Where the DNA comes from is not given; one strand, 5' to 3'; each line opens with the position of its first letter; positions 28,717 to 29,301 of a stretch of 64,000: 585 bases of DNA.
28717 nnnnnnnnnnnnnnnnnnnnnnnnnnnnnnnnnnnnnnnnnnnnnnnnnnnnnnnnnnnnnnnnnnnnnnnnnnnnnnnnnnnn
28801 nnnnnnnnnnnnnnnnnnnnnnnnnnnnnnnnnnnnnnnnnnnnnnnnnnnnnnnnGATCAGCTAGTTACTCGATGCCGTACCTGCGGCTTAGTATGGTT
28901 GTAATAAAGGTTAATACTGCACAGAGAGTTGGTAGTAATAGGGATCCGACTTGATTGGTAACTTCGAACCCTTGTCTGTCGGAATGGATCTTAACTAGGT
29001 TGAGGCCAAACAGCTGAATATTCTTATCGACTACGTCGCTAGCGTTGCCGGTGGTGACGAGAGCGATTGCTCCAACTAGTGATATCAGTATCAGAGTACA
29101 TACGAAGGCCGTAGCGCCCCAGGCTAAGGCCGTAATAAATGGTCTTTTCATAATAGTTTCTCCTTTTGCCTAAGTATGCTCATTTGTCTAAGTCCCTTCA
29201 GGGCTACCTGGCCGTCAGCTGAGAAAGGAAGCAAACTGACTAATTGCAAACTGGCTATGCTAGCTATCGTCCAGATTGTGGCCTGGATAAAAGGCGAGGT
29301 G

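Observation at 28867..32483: Uncharacterised five-gene peptide / ABC exporter / RRE-fused site-2-protease operon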

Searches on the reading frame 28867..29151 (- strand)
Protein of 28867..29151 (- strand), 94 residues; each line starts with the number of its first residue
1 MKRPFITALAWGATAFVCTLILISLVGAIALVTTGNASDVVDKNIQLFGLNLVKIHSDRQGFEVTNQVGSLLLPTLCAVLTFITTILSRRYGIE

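Call 4: search_protein_families(library=pfam, proteins=[window:28867-29151:-], max_evalue=1)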
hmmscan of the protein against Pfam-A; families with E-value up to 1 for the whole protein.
window:28867-29151:- (94 aa): 1 family
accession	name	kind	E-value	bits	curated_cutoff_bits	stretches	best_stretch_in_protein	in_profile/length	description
PF11670.13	MSP1a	-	0.064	13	27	1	8-87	53-130/252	Major surface protein 1a (MSP1a)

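Call 5: search_protein_families(library=ncbifam, proteins=[window:28867-29151:-], max_evalue=1)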
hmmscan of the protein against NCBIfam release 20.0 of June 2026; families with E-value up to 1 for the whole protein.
window:28867-29151:- (94 aa): 1 family
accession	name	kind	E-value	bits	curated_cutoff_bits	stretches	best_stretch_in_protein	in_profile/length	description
NF033904.1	LlsX_fam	subfamily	0.002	18.3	29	1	14-89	12-87/90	LlsX family protein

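Call 14: search_protein_families(library=padloc, proteins=[window:28867-29151:-], max_evalue=0.1)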
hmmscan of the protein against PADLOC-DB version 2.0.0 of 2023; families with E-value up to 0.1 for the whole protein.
window:28867-29151:- (94 aa): 1 family
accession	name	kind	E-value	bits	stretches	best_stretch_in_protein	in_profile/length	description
PDLC00604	ZorA1|ZorA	-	0.058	9.8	1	8-72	139-202/639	MotA/ExbB/TolQ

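Call 89: search_protein_families(library=ncbifam, alignment_id=A9, max_evalue=1)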
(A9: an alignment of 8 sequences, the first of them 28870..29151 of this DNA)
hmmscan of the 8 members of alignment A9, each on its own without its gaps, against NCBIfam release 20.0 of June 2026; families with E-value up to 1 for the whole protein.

A. member 1, window:28870-29151:- (94 aa): 1 family
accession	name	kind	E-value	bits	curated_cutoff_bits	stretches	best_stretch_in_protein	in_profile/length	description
NF033904.1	LlsX_fam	subfamily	0.002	18.3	29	1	14-89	12-87/90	LlsX family protein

B. families by the number of members that match (of 8 scanned): 5 families
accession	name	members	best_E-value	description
NF033904.1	LlsX_fam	3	0.00013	LlsX family protein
NF033218.1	anchor_AmaP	2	0.32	alkaline shock response membrane anchor protein AmaP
NF040894.1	puhB_PGC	1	0.022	photosynthetic complex putative assembly protein PuhB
NF000148.1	SMR_qac_pB8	1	0.024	Qac-pB8 family quaternary ammonium compound efflux SMR transporter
NF009025.0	PRK12361.1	1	0.056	hypothetical protein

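Call 109: search_protein_families(library=pfam, alignment_id=A9, max_evalue=1)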
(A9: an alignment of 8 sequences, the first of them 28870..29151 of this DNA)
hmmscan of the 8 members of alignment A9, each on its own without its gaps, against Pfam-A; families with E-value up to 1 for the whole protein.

A. member 1, window:28870-29151:- (94 aa): 1 family
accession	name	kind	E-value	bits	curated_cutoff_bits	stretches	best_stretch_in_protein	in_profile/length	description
PF11670.13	MSP1a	-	0.064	13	27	1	8-87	53-130/252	Major surface protein 1a (MSP1a)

B. families by the number of members that match (of 8 scanned): 11 families
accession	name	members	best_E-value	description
PF16927.11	HisKA_7TM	1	0.0053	N-terminal 7TM region of histidine kinase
PF13273.12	DUF4064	1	0.036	Protein of unknown function (DUF4064)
PF20394.4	DUF6688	1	0.041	DUF6688 N-terminal domain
PF14798.11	Ca_hom_mod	1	0.056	Calcium homeostasis modulator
PF11670.13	MSP1a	1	0.064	Major surface protein 1a (MSP1a)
PF00854.27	PTR2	1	0.064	POT family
PF12420.13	DUF3671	1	0.12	Fam-L, Fam-M like protein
PF21742.2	DUF6868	1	0.13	Family of unknown function (DUF6868)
PF20303.3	YLATT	1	0.13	YEATS-Like-Associating Three TM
PF18104.7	Tudor_2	1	0.18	Jumonji domain-containing protein 2A Tudor domain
PF21314.2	TM_ErbB1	1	0.72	Epidermal growth factor receptor transmembrane-juxtamembrane segment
